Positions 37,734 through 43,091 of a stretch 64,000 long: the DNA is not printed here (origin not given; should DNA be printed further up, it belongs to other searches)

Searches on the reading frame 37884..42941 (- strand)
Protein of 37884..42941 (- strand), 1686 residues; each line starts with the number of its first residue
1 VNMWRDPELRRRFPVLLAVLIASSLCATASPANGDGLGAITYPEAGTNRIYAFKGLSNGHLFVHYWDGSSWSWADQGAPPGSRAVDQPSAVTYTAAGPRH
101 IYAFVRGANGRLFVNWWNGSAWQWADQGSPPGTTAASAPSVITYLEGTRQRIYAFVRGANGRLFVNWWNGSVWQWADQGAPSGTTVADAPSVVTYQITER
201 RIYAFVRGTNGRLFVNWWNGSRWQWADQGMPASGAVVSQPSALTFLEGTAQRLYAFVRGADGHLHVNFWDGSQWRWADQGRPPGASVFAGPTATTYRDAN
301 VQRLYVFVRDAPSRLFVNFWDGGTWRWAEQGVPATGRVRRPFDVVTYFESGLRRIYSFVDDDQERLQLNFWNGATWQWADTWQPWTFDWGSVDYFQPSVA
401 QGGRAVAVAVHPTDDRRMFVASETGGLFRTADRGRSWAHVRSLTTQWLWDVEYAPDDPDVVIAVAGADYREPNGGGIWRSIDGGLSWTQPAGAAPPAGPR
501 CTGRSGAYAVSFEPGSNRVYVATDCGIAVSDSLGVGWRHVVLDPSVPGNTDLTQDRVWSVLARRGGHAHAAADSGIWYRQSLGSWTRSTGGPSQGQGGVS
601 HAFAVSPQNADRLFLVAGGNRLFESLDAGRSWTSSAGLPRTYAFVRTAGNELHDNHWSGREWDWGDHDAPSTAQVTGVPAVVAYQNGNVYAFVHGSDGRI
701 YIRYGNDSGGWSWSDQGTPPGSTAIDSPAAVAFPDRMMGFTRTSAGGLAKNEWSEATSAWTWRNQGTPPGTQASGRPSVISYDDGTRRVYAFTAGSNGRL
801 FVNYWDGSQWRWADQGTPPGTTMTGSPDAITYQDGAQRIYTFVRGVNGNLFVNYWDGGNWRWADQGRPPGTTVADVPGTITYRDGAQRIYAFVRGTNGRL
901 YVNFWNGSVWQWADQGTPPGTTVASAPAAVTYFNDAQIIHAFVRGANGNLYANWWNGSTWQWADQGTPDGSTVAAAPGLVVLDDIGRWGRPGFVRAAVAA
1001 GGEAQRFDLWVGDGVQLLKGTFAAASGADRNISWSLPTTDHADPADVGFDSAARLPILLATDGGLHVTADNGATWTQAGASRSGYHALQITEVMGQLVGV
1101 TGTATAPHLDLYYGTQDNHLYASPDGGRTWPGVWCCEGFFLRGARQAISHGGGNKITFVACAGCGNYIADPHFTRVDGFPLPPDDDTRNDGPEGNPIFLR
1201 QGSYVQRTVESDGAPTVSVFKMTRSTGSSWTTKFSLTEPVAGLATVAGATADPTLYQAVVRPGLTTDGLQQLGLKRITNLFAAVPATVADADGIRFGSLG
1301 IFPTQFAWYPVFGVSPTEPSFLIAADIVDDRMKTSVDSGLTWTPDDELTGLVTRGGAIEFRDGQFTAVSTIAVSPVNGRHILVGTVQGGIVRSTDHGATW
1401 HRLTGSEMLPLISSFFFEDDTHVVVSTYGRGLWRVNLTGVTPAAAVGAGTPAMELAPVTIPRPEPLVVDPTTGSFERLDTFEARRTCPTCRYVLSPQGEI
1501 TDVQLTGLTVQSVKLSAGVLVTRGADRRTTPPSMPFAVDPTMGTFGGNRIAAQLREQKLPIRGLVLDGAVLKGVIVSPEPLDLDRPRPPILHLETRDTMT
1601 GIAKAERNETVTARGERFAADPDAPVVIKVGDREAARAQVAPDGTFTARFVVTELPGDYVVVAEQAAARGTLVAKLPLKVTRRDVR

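Call 60: search_protein_families(library=pfam, proteins=[window:37884-42941:-], max_evalue=0.001)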
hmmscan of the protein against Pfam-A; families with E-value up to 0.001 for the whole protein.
window:37884-42941:- (1686 aa): 1 family
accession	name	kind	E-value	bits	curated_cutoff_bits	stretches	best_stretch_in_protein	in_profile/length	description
PF15902.12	Sortilin-Vps10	-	3.8e-12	46.2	33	1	403-489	22-111/446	Sortilin, neurotensin receptor 3,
